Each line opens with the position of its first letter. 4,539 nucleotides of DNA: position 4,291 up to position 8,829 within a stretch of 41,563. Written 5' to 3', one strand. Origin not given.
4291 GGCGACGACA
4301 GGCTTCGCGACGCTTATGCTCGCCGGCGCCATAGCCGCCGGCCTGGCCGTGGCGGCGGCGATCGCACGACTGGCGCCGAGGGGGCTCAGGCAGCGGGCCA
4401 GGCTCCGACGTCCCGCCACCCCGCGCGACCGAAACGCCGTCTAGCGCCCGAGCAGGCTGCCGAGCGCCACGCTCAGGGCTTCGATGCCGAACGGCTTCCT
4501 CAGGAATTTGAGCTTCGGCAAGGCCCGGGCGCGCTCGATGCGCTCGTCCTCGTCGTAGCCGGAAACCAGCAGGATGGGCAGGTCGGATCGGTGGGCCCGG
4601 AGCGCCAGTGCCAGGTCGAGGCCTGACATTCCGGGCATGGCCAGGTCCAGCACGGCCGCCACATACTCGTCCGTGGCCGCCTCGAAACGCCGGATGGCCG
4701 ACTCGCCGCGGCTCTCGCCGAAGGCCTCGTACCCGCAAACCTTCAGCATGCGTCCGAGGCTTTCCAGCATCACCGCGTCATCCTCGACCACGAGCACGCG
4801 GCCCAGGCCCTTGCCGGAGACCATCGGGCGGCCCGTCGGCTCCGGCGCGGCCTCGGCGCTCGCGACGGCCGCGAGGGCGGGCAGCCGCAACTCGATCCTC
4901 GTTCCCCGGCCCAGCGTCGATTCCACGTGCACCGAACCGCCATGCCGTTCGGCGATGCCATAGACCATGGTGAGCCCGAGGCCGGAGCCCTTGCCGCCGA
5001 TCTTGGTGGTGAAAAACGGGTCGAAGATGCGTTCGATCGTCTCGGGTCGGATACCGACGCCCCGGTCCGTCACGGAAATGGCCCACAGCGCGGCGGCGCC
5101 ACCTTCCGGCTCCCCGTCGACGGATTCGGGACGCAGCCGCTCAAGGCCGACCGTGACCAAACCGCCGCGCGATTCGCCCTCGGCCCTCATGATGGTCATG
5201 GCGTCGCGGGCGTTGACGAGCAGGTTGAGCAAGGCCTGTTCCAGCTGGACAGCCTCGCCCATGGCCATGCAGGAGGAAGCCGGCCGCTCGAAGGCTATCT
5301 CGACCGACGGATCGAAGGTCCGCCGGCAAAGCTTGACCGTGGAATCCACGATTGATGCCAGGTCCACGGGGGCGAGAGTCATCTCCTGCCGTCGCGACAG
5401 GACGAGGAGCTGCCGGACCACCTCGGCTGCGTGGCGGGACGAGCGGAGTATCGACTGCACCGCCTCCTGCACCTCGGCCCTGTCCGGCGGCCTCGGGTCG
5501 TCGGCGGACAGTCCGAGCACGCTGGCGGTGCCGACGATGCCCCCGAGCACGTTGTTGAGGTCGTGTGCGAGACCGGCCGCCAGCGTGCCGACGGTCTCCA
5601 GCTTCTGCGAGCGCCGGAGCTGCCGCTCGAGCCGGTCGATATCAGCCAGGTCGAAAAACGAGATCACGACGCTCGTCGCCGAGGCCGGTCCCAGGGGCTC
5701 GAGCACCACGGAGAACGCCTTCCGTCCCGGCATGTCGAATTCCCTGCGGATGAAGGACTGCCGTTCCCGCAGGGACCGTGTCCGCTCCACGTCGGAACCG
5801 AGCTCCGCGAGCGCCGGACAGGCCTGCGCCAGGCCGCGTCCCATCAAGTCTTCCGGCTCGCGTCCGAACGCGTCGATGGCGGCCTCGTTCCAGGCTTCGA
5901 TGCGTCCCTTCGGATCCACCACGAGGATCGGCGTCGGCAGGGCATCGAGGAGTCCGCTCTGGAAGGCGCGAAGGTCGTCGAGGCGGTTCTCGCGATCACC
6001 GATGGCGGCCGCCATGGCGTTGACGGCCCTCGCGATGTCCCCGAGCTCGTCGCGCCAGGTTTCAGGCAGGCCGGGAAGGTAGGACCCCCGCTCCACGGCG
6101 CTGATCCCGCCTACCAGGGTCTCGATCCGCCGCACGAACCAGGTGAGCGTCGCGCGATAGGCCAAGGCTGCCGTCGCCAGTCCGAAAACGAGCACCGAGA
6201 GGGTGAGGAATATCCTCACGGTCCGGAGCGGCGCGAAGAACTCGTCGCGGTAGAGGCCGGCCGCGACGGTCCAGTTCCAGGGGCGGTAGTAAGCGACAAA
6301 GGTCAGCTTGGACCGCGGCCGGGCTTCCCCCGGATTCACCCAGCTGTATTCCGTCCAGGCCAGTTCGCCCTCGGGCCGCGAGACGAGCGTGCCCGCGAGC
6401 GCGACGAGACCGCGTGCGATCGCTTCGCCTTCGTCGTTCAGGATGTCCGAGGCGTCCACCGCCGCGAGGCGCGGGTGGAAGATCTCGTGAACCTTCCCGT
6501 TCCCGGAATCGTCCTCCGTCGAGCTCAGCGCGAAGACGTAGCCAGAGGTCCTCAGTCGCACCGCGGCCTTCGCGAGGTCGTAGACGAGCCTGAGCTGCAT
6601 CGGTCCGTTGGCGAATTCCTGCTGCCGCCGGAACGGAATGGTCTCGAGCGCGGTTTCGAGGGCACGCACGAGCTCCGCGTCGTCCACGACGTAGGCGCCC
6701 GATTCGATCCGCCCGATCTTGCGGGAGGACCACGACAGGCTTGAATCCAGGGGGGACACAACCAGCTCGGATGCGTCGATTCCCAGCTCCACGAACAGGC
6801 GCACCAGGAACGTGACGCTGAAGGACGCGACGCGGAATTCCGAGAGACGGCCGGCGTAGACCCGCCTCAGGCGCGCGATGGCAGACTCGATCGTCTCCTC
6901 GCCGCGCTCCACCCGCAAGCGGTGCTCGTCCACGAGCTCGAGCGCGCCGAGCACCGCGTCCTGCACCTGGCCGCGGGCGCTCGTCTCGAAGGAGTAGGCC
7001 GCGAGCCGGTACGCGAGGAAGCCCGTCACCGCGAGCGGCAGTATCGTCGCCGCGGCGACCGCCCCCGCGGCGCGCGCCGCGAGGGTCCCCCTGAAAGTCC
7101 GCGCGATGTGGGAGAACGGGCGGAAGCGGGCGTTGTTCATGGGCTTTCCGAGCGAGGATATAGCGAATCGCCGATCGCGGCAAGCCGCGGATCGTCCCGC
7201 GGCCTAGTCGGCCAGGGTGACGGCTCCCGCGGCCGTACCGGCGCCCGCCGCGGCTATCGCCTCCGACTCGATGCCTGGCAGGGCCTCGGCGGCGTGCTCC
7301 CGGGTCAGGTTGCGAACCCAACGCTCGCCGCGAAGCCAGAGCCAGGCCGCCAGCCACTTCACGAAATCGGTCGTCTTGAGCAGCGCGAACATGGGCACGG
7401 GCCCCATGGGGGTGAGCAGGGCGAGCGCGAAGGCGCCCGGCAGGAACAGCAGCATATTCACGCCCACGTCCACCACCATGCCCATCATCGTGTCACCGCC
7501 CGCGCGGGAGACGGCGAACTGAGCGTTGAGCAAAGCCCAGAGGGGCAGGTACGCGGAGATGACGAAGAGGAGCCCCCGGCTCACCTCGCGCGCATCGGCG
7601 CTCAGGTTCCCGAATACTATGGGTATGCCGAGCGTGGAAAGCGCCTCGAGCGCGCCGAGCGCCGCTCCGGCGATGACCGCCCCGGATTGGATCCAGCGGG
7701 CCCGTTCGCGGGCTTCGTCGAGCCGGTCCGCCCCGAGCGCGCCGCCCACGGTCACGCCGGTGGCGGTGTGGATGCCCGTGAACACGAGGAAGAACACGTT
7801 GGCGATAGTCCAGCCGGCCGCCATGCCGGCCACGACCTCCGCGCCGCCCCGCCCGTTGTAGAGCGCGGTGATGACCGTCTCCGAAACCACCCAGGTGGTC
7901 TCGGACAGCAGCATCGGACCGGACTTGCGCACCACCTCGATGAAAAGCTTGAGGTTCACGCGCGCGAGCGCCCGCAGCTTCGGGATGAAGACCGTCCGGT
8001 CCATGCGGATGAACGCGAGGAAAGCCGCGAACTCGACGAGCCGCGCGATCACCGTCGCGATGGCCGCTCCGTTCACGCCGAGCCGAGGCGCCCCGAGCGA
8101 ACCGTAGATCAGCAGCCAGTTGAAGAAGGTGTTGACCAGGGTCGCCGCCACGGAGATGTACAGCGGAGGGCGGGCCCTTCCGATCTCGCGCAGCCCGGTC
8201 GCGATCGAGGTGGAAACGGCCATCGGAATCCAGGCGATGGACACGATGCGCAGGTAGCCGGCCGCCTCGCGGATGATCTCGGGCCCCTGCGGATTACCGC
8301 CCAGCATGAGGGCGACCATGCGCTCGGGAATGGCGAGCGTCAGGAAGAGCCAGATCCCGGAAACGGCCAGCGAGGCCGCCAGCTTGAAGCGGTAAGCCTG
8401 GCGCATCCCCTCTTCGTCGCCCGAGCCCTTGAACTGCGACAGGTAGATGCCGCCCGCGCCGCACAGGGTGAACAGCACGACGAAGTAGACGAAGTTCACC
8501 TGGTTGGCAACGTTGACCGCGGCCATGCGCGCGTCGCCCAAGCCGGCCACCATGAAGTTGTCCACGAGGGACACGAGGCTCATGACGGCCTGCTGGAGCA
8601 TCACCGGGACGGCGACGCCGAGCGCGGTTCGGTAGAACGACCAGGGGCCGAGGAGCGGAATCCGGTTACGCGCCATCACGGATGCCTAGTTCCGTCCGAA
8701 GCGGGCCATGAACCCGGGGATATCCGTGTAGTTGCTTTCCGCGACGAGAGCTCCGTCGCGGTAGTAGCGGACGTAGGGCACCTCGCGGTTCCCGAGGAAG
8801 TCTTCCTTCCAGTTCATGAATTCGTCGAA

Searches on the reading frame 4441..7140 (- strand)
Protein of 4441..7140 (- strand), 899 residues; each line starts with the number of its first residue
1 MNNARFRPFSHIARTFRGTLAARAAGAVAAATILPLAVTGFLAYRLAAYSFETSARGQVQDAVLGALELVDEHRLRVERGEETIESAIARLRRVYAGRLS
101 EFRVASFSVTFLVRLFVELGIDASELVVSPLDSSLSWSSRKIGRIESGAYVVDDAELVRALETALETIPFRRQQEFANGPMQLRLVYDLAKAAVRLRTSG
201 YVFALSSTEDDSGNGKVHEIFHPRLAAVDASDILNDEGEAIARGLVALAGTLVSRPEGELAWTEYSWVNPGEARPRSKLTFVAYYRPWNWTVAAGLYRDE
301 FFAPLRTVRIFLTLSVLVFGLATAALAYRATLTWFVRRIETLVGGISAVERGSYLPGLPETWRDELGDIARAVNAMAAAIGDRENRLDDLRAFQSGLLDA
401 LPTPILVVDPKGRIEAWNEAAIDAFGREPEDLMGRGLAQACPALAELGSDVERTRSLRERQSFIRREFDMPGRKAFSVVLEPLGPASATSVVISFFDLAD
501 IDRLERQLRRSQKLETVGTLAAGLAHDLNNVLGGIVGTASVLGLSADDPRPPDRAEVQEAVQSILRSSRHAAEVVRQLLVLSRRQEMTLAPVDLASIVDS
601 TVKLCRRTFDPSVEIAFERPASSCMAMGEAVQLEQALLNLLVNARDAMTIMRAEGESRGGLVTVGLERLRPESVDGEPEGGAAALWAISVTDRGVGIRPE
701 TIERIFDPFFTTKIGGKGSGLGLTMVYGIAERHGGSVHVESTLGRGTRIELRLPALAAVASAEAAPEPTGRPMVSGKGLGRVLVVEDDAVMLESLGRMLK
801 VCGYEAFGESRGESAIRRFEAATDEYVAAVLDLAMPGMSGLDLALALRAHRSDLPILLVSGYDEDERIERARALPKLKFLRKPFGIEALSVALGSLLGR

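Call 51: search_protein_families(library=pfam, proteins=[window:4441-7140:-], max_evalue=0.001)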
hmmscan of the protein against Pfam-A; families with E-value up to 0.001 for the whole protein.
window:4441-7140:- (899 aa): 11 families
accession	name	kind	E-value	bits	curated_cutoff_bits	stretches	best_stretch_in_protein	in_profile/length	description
PF02518.31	HATPase_c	-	2.5e-22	79.8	26.4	1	629-755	2-109/111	Histidine kinase-, DNA gyrase B-, and HSP90-like ATPase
PF00072.30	Response_reg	-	2.8e-16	60.1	30.2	1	782-891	1-108/111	Response regulator receiver domain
PF17200.10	sCache_2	-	1.6e-11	44.8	25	1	197-304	51-148/155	Single Cache domain 2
PF17201.10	Cache_3-Cache_2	-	2.9e-11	43.6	27.7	1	194-309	198-297/299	Cache 3/Cache 2 fusion domain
PF00512.31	HisKA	-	8.8e-10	38.9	26.9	1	518-585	3-64/66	His Kinase A (phospho-acceptor) domain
PF08269.17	dCache_2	-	1.8e-09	37.6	26.5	1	194-301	201-297/298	Cache domain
PF08448.16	PAS_4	-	2.7e-08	34.4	23.1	1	398-449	1-50/110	PAS fold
PF00989.32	PAS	-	2.9e-08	34.2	22.6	1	396-439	5-48/113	PAS fold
PF13188.13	PAS_8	-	3.3e-06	27.3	21.8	1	396-445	5-55/65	PAS domain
PF13426.13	PAS_9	-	2e-05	25.2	27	1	402-468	1-65/103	PAS domain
PF00672.30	HAMP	-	0.0001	23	25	1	334-380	5-51/53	HAMP domain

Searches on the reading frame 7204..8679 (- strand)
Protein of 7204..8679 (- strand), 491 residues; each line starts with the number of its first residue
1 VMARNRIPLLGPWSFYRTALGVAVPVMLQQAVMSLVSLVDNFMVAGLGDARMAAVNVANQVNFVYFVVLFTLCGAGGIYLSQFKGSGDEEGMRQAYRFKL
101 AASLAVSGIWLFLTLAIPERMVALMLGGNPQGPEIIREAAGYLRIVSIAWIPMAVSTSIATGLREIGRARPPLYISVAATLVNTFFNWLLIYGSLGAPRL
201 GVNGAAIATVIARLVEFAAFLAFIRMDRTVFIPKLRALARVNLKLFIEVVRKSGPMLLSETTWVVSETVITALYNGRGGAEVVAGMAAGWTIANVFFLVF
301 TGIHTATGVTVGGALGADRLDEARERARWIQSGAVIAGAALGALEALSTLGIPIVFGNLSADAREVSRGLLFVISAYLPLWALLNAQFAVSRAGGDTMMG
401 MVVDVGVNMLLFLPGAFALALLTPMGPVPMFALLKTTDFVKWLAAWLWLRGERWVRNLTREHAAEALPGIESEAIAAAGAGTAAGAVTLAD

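Call 51: search_protein_families(library=pfam, proteins=[window:7204-8679:-], max_evalue=0.001)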
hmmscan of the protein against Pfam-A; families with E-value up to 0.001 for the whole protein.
window:7204-8679:- (491 aa): 2 families
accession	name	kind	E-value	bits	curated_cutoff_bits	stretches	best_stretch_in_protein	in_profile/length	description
PF01554.23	MatE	-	8.3e-39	133.3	24.9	2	25-189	1-161/161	MatE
PF03023.19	MurJ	-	5.7e-06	25.7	27.4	1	80-244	261-417/451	Lipid II flippase MurJ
